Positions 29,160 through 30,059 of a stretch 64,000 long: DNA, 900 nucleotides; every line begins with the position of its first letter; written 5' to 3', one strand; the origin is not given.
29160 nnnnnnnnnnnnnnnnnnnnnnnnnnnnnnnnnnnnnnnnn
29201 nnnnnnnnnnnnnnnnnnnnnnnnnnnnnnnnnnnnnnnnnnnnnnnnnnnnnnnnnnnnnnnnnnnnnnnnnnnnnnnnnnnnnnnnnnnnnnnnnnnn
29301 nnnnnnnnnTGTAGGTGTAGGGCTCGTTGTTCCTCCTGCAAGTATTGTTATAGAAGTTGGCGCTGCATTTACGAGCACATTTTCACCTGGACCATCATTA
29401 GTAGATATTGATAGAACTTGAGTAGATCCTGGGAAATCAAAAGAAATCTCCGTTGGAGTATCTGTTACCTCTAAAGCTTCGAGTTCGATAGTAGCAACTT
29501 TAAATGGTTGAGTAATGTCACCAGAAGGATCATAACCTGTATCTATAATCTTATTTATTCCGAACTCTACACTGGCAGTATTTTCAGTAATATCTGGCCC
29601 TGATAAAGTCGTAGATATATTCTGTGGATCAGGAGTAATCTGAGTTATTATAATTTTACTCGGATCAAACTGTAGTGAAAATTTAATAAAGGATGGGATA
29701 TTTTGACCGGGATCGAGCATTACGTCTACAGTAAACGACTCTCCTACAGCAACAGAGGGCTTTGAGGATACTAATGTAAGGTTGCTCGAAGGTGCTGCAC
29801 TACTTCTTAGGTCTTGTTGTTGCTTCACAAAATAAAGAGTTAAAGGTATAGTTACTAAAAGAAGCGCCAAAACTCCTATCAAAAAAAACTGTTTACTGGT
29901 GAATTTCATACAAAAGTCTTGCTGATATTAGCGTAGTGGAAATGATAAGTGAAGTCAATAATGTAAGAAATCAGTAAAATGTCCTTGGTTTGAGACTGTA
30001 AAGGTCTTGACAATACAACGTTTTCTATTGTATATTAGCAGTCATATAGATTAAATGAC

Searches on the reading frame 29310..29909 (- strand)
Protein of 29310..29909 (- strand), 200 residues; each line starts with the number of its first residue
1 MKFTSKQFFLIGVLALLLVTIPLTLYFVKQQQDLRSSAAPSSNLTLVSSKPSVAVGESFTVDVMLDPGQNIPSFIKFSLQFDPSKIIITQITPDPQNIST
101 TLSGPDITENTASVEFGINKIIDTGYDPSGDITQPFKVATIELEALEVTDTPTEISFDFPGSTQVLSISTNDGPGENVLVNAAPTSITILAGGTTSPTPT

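Call 32: find_related_loci(query=window:29310-29909:-, collection=metagenome_contigs, flank=3000)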
Query window:29310-29909:- (200 aa) in metagenome_contigs; peptide patterns used: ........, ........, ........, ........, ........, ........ (x = any residue, [..] = any of these).
215 stretches matched a pattern; 1 encode a relative of the query (tblastn E <= 1e-3); 1 distinct loci.
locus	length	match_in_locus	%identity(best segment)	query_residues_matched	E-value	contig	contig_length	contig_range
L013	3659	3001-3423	30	1-163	1e-6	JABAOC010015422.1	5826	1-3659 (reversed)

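Call 50: search_protein_families(library=pfam, proteins=[L013:3001-3657:+, L013:2345-2974:+, L013:1056-2282:+], max_evalue=0.1)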
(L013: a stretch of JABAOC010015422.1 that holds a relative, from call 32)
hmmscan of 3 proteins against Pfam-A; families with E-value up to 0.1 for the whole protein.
L013:3001-3657:+ (219 aa): 2 families
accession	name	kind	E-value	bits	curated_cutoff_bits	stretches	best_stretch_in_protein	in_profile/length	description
PF00963.24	Cohesin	-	1e-08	35.9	24.1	1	35-149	4-128/139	Cohesin domain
PF22544.2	HYDIN_VesB_CFA65-like_Ig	-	0.038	14.6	25.5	0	28-72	45-89/100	HYDIN/CFA65/VesB-like, Ig-like domain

L013:2345-2974:+ (210 aa): 1 family
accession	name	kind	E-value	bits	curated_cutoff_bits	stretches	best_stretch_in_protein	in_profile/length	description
PF00963.24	Cohesin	-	0.00035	21.2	24.1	1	103-180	31-114/139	Cohesin domain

L013:1056-2282:+ (409 aa): 0 families

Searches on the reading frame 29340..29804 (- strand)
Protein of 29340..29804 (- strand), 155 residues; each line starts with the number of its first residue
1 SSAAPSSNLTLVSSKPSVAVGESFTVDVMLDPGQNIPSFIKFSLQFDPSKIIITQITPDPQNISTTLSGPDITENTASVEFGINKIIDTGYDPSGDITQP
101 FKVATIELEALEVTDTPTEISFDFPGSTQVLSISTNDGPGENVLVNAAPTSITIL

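Call 31: find_homologous_proteins(query=window:29340-29804:-, max_evalue=0.001)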
Query window:29340-29804:-: 51 candidates shared short words with the query, none scored E <= 0.001.

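Call 50: search_protein_families(library=pfam, proteins=[window:29340-29804:-], max_evalue=0.1)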
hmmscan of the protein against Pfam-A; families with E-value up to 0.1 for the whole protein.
window:29340-29804:- (155 aa): 0 families
